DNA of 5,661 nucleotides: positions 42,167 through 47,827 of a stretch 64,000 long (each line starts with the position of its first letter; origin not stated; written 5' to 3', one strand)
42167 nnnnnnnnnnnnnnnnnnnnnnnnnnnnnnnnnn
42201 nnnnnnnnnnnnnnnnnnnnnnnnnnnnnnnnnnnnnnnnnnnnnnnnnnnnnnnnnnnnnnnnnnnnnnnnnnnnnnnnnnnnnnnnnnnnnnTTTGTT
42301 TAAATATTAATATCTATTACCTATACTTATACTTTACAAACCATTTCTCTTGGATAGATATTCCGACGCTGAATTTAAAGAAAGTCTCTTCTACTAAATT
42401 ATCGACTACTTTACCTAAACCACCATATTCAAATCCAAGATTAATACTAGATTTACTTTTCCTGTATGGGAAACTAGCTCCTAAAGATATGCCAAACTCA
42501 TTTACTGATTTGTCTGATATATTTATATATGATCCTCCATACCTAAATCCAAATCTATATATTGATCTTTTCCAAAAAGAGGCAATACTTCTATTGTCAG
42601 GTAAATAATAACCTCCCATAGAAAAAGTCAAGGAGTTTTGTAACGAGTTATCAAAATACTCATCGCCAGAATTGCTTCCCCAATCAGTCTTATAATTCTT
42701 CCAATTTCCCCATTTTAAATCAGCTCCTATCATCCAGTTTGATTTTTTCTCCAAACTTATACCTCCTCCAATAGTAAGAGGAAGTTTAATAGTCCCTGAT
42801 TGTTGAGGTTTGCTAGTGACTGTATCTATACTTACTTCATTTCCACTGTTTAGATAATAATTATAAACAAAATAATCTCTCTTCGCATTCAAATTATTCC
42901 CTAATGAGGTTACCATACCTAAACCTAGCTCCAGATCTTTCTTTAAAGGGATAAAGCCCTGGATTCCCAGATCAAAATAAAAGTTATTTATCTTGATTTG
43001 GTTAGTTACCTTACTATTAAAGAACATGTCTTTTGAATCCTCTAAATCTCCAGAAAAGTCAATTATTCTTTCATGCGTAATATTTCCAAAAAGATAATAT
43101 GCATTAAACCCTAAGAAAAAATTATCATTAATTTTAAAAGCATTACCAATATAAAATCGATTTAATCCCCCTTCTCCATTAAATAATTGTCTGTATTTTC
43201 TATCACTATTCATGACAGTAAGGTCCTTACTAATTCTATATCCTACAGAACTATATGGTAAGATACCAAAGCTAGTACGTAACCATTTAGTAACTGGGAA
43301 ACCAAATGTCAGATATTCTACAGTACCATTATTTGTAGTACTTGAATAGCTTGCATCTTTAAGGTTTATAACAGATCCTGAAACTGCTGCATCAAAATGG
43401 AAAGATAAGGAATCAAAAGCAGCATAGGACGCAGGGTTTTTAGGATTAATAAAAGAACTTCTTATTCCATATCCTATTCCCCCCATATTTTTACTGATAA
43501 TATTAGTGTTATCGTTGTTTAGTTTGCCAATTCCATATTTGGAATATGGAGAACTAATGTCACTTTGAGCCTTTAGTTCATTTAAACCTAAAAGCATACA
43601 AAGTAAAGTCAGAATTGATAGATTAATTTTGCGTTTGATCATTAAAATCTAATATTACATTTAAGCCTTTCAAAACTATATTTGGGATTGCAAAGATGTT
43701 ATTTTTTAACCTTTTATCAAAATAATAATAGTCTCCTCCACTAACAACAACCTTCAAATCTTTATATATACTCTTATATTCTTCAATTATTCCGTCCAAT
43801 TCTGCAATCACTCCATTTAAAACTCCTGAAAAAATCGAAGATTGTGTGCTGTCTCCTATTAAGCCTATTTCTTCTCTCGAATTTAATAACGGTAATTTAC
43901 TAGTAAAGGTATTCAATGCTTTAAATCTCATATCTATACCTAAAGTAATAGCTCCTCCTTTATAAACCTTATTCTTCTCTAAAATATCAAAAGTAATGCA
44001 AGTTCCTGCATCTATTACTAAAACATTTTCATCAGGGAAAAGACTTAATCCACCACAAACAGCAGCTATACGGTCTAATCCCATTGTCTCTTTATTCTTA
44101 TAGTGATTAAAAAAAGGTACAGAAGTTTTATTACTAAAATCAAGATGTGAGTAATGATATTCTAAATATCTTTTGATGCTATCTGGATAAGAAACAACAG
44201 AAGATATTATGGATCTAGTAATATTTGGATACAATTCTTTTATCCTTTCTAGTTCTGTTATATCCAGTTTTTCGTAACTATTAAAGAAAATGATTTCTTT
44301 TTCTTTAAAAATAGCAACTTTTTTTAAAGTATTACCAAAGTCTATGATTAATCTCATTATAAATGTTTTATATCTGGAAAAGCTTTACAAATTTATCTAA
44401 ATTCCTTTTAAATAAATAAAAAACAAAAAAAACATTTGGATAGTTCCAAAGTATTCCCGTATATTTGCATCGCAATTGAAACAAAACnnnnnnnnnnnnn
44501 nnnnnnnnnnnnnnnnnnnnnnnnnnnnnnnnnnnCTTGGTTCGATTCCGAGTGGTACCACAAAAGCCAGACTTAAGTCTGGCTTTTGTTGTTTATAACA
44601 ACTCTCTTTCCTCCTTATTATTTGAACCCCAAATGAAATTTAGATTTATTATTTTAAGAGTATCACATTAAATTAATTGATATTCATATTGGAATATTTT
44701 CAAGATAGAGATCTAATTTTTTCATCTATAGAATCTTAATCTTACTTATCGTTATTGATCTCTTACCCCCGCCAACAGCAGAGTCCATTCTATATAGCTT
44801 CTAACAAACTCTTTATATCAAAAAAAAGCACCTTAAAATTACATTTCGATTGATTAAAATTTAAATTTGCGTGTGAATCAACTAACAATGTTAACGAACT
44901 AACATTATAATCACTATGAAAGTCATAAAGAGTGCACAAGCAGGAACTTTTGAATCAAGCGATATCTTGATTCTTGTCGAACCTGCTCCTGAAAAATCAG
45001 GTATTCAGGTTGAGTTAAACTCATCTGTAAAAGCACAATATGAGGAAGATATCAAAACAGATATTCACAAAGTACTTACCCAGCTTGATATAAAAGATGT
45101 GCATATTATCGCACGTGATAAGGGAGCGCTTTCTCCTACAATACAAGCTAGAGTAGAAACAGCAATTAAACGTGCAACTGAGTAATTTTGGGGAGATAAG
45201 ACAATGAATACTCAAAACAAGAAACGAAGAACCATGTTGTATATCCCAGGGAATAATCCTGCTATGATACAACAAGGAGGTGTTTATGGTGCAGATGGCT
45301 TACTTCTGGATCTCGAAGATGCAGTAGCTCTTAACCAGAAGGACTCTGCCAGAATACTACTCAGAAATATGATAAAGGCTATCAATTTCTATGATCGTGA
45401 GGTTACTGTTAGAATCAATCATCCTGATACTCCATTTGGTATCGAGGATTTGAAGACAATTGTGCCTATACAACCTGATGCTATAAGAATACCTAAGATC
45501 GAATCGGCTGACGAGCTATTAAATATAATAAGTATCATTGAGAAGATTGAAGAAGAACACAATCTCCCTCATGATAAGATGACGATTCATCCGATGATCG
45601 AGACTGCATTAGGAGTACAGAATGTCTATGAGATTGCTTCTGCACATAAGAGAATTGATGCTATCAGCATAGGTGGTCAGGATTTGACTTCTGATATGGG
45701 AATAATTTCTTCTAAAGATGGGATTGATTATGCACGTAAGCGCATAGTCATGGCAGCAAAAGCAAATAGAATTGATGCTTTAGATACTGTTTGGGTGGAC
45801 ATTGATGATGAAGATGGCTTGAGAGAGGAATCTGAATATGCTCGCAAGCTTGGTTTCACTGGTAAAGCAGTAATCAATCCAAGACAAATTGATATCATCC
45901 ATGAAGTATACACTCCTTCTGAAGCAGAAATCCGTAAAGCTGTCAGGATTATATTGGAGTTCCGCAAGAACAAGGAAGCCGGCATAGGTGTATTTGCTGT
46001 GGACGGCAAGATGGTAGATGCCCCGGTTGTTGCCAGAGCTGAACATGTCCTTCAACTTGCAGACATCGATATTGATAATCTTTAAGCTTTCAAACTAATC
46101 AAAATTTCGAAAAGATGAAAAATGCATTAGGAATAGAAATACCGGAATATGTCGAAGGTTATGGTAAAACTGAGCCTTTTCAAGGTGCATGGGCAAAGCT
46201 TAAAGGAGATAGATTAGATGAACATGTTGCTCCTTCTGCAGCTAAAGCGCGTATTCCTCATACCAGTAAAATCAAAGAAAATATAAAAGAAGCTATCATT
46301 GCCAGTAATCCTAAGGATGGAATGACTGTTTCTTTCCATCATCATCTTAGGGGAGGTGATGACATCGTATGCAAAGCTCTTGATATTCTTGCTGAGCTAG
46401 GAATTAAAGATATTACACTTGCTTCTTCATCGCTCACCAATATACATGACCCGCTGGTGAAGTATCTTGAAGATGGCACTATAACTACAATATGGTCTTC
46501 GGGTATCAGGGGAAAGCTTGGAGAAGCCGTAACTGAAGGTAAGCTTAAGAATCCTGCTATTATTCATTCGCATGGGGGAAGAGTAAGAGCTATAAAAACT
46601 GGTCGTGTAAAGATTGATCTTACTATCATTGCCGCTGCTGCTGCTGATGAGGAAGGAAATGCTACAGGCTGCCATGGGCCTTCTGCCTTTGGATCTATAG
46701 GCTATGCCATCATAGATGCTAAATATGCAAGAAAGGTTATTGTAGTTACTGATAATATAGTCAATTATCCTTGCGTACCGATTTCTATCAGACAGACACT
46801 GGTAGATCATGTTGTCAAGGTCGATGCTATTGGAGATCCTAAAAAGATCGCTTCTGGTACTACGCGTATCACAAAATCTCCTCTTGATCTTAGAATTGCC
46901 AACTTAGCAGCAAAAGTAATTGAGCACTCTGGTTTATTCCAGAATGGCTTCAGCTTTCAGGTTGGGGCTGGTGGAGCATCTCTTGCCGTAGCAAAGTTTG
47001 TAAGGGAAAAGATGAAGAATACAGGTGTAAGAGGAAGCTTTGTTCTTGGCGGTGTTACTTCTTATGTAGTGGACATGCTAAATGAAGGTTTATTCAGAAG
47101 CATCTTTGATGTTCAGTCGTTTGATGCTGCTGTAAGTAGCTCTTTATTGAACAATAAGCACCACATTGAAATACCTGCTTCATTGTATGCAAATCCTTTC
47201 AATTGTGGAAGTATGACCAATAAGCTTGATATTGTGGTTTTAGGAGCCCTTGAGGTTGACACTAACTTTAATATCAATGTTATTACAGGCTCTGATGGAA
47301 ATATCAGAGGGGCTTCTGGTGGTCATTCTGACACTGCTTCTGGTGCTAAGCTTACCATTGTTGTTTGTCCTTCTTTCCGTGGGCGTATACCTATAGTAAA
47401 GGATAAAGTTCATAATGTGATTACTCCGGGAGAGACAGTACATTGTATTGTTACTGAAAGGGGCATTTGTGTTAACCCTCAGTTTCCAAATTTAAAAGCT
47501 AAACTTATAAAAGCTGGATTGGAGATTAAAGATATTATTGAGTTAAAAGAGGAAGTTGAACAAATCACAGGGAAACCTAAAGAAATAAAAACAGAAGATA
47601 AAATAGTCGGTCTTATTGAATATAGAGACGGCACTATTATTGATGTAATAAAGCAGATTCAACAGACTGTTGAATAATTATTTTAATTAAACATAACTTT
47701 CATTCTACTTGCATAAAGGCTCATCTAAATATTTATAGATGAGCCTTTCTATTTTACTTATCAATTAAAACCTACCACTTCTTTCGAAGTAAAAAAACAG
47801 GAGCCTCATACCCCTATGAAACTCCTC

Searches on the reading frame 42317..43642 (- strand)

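Call 19: search_protein_families(library=pfam, proteins=[window:42317-43642:-], max_evalue=0.001)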
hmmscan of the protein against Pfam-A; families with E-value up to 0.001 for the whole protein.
window:42317-43642:- (441 aa): 0 families

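Call 57: search_protein_families(library=ncbifam, proteins=[window:42317-43642:-], max_evalue=0.001)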
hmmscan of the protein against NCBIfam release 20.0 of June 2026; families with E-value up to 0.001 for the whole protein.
window:42317-43642:- (441 aa): 1 family
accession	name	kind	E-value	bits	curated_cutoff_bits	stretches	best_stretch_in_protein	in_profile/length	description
NF053685.1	BamG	equivalog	6.8e-113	377.7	250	1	25-439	1-397/397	BamG family beta-barrel-assembly machinery protein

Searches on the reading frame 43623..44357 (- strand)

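Call 19: search_protein_families(library=pfam, proteins=[window:43623-44357:-], max_evalue=0.001)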
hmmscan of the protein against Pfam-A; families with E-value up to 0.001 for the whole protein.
window:43623-44357:- (244 aa): 1 family
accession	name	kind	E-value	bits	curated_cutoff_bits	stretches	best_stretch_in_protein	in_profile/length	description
PF03309.20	Pan_kinase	-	6.8e-35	121.2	24.7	1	3-192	2-204/205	Type III pantothenate kinase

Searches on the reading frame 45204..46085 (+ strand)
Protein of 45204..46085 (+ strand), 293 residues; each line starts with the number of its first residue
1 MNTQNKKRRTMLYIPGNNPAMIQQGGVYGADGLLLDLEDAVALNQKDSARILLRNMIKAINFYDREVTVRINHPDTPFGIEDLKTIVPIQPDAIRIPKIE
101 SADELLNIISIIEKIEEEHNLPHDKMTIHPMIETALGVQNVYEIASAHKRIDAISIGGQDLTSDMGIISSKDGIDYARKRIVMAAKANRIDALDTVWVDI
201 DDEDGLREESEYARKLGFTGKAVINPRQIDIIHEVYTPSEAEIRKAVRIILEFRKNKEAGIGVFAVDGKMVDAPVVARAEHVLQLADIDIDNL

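Call 20: search_protein_families(library=pfam, proteins=[window:45204-46085:+], max_evalue=0.001)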
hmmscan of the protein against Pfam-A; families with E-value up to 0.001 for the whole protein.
window:45204-46085:+ (293 aa): 4 families
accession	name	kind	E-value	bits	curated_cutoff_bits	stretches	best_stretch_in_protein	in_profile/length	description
PF03328.21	HpcH_HpaI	-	2.4e-62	210.5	25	1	9-226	1-221/221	HpcH/HpaI aldolase/citrate lyase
PF15617.12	C-C_Bond_Lyase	-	1.5e-16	60.9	28.4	1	11-288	10-317/320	C-C_Bond_Lyase of the TIM-Barrel fold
PF02896.24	PEP-utilizers_C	-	8e-05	22.4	22.8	1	93-162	138-208/293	PEP-utilising enzyme, PEP-binding domain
PF22484.2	DUF6986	-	0.0005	19.4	27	1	94-172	167-252/408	Domain of unknown function (DUF6986)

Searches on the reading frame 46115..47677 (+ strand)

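Call 20: search_protein_families(library=pfam, proteins=[window:46115-47677:+], max_evalue=0.001)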
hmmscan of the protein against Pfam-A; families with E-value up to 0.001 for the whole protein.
window:46115-47677:+ (520 aa): 2 families
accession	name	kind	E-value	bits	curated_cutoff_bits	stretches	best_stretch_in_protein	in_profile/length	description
PF04223.18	CitF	-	2.2e-187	624.2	27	1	51-515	2-466/466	Citrate lyase, alpha subunit (CitF)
PF13336.12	AcetylCoA_hyd_C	-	0.00075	19.9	23.7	0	346-451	10-123/154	Acetyl-CoA hydrolase/transferase C-terminal domain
